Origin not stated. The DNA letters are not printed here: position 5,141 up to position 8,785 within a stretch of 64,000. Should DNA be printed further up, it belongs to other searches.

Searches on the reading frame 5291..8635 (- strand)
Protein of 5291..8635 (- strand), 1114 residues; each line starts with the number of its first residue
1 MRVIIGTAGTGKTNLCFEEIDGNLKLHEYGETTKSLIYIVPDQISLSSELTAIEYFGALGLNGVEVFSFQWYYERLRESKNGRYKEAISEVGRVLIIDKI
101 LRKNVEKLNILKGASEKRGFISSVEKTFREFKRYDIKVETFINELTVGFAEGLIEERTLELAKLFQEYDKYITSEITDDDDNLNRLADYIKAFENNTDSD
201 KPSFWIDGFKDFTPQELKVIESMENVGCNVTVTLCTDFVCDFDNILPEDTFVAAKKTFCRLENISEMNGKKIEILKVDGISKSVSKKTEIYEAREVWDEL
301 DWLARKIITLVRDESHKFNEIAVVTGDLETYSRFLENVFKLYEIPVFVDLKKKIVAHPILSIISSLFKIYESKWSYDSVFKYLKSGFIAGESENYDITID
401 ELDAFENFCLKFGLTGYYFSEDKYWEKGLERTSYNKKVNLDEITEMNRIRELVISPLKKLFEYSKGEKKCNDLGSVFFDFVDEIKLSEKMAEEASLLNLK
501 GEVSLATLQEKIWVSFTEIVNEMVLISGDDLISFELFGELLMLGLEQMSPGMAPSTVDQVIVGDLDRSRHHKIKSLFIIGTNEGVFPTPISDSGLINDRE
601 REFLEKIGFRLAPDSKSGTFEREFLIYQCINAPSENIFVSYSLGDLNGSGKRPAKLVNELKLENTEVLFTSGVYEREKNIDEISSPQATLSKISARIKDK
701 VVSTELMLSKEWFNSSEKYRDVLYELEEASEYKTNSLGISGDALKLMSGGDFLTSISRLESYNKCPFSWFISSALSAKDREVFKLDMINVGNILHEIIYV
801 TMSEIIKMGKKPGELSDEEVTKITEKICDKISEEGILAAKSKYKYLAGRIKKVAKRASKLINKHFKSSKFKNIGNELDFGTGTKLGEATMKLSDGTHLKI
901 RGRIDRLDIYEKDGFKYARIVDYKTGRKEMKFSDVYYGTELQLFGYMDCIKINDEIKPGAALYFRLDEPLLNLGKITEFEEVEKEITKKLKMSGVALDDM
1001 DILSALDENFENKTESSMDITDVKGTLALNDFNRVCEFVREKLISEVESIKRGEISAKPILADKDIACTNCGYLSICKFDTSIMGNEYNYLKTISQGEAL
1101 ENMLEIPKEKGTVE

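Call 45: search_protein_families(library=ncbifam, proteins=[window:5291-8635:-], max_evalue=1e-10)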
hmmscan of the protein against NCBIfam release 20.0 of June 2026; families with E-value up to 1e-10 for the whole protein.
window:5291-8635:- (1114 aa): 2 families
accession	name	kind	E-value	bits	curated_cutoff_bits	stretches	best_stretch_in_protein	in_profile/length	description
TIGR02773.1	addB_Gpos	equivalog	8.7e-228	758.9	903.7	2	285-1103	303-1152/1159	helicase-exonuclease AddAB subunit AddB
TIGR02774.1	rexB_recomb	equivalog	1.8e-53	182.3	718.35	1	282-998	289-979/1076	ATP-dependent nuclease subunit B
